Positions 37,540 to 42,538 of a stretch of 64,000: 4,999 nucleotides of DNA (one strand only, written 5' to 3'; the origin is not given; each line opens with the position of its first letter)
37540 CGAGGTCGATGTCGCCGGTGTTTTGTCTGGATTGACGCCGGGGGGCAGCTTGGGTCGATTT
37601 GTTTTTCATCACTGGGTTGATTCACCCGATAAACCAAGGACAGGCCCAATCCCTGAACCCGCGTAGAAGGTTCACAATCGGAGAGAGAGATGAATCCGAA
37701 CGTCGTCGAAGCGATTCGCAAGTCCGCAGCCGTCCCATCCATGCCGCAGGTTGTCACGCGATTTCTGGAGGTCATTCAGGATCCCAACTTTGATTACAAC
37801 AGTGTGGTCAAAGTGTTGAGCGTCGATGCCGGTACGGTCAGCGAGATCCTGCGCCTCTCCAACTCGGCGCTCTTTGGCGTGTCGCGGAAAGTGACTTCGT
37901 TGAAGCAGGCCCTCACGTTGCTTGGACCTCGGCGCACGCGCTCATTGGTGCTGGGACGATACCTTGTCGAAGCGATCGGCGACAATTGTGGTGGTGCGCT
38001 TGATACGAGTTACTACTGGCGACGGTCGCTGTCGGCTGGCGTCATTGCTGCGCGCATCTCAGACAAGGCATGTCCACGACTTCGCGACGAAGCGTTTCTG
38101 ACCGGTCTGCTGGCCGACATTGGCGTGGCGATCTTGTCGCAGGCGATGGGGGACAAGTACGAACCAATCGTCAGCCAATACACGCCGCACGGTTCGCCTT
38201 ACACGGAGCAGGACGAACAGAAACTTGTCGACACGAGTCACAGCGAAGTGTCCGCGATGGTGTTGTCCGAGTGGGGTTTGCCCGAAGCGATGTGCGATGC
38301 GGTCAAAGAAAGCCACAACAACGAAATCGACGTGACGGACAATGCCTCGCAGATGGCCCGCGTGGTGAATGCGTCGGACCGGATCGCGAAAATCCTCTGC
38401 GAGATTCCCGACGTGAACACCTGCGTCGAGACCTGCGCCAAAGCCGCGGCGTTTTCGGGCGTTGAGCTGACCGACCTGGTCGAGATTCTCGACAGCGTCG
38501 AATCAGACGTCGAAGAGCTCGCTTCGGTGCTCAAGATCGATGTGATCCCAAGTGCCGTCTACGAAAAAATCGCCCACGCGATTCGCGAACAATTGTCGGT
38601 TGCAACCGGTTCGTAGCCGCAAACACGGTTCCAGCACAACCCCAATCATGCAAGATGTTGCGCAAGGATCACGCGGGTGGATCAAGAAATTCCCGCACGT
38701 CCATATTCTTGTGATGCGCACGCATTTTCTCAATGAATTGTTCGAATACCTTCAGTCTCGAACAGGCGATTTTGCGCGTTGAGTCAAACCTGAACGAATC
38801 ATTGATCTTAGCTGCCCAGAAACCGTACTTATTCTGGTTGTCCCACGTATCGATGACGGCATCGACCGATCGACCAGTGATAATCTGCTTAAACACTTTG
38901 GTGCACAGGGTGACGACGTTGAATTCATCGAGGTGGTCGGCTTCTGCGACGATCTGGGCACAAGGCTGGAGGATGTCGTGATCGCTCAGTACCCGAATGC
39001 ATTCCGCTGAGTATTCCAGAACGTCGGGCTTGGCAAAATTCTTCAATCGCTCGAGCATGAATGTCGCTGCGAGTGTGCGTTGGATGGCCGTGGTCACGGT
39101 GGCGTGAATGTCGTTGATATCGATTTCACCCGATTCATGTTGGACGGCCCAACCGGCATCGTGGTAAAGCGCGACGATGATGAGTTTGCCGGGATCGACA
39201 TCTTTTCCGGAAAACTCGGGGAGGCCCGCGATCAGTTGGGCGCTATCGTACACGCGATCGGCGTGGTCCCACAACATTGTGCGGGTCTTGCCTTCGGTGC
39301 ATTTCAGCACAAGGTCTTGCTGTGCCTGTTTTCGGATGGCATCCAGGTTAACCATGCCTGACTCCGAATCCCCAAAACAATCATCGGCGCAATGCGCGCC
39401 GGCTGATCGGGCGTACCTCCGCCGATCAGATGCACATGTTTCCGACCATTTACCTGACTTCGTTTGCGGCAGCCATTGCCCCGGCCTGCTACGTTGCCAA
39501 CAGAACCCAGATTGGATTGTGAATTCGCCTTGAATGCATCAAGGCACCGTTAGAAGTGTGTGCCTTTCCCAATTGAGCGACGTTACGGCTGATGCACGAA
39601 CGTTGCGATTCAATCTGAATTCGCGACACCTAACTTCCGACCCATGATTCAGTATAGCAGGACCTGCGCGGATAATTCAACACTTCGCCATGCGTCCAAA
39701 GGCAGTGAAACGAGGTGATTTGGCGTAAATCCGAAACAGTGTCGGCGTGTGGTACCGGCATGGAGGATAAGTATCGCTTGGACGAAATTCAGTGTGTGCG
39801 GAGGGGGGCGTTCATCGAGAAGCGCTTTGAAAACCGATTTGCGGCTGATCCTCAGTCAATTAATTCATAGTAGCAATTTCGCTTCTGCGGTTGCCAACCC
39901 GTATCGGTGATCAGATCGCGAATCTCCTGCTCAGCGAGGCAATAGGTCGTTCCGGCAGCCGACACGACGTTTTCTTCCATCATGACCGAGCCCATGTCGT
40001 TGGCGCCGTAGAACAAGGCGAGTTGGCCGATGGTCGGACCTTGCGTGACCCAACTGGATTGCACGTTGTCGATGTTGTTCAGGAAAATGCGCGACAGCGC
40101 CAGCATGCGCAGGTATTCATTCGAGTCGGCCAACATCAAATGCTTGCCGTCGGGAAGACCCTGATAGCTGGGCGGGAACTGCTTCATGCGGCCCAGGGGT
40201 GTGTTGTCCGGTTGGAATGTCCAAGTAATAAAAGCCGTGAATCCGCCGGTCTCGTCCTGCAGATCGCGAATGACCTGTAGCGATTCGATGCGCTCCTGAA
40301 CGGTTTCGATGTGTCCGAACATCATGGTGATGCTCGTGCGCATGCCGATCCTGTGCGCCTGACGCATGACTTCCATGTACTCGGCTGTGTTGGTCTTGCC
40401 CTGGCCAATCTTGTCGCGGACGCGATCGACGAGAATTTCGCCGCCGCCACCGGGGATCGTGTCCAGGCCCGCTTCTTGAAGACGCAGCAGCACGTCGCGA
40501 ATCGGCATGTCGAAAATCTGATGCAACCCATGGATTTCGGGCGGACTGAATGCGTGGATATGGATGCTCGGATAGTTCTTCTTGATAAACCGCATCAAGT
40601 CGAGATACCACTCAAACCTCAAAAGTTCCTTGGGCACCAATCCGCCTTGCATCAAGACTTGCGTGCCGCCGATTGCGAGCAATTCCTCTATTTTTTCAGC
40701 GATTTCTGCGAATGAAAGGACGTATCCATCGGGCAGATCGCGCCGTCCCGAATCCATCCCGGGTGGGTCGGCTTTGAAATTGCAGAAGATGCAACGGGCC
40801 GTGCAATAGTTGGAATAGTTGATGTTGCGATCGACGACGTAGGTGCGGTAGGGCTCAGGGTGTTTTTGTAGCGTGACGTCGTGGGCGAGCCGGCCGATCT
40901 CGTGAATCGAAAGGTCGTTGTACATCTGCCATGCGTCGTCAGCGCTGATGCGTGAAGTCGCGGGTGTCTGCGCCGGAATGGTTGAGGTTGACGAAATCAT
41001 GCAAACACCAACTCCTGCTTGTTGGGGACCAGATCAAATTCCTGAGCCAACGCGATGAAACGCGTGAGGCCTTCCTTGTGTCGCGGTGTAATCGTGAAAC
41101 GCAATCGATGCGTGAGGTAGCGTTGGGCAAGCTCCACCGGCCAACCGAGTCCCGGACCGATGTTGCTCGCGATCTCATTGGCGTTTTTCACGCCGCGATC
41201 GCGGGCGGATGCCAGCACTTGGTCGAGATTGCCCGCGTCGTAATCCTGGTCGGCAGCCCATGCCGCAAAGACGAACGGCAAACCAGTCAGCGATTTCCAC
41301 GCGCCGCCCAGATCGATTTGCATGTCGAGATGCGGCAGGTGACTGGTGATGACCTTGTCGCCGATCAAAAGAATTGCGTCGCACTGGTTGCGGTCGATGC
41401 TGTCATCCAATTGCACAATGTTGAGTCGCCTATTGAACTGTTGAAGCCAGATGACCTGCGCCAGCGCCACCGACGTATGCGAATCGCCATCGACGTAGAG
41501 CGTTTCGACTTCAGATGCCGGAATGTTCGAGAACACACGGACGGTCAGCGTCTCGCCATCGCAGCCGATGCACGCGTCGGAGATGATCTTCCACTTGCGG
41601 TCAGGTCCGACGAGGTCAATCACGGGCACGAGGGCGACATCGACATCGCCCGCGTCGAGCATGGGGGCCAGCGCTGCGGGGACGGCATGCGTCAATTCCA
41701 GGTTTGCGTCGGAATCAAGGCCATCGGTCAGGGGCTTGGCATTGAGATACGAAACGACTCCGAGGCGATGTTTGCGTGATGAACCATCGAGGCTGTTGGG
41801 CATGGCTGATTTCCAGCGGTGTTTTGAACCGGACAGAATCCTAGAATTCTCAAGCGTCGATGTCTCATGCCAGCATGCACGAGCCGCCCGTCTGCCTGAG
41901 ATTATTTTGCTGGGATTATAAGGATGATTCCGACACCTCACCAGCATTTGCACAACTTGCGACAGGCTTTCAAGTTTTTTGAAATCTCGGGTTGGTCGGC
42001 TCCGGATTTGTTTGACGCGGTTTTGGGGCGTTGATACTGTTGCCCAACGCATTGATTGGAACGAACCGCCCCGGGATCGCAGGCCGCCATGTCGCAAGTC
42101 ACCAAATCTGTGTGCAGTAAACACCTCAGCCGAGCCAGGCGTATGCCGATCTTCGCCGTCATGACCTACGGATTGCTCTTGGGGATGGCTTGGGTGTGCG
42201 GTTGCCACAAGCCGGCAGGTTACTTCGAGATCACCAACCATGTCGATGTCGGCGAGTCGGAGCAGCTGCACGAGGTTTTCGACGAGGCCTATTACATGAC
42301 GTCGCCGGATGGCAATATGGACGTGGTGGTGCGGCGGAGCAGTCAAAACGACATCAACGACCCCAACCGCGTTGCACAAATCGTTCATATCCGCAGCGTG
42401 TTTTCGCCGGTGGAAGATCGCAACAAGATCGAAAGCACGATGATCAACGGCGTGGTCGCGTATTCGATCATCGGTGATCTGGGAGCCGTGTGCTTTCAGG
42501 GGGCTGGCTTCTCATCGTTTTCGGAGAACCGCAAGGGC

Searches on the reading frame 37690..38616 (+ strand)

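Call 5: search_protein_families(library=pfam, proteins=[window:37690-38616:+], max_evalue=0.01)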
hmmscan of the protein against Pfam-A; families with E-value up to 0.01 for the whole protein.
window:37690-38616:+ (308 aa): 1 family
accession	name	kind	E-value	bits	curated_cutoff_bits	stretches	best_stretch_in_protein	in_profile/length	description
PF08668.18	HDOD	-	1.4e-45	155.7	22.9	1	16-210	2-195/196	HDOD domain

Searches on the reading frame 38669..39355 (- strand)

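Call 5: search_protein_families(library=pfam, proteins=[window:38669-39355:-], max_evalue=0.01)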
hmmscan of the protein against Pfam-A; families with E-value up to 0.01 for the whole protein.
window:38669-39355:- (228 aa): 3 families
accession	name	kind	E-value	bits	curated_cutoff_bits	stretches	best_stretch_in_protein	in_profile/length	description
PF01966.28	HD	-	0.00036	21.2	22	1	29-143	2-114/116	HD domain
PF12917.13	YfbR-like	-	0.0051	17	25.9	0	30-144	28-137/182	5'-deoxynucleotidase YfbR-like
PF24391.1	HD-CE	-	0.0083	16.3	27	0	29-84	9-65/263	HD-CE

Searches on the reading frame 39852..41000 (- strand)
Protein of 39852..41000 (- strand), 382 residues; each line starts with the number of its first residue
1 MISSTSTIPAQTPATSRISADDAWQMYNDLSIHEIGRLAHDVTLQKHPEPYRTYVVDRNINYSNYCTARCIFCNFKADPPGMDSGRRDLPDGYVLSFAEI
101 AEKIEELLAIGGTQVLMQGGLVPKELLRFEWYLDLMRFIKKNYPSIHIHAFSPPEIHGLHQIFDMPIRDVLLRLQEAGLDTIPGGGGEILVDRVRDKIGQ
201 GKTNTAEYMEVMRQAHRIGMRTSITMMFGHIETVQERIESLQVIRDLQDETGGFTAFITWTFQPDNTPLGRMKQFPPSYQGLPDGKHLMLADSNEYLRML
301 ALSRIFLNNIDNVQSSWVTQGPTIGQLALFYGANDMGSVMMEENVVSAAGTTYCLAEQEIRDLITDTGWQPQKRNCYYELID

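Call 5: search_protein_families(library=pfam, proteins=[window:39852-41000:-], max_evalue=0.01)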
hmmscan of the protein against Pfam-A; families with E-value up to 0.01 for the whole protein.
window:39852-41000:- (382 aa): 2 families
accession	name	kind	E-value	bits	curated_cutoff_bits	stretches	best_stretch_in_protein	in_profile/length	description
PF19288.4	CofH_C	-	1.6e-35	122.1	27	1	253-380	3-118/125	CofH/MqnC C-terminal region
PF04055.27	Radical_SAM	-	3e-18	67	29.5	1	60-242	1-164/166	Radical SAM superfamily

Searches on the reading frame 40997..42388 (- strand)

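Call 5: search_protein_families(library=pfam, proteins=[window:40997-42388:-], max_evalue=0.01)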
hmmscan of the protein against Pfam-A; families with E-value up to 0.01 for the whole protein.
window:40997-42388:- (463 aa): 1 family
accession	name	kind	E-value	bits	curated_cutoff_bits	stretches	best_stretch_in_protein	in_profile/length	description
PF02621.19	VitK2_biosynth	-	1.4e-44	152.9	26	1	208-450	2-252/252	Menaquinone biosynthesis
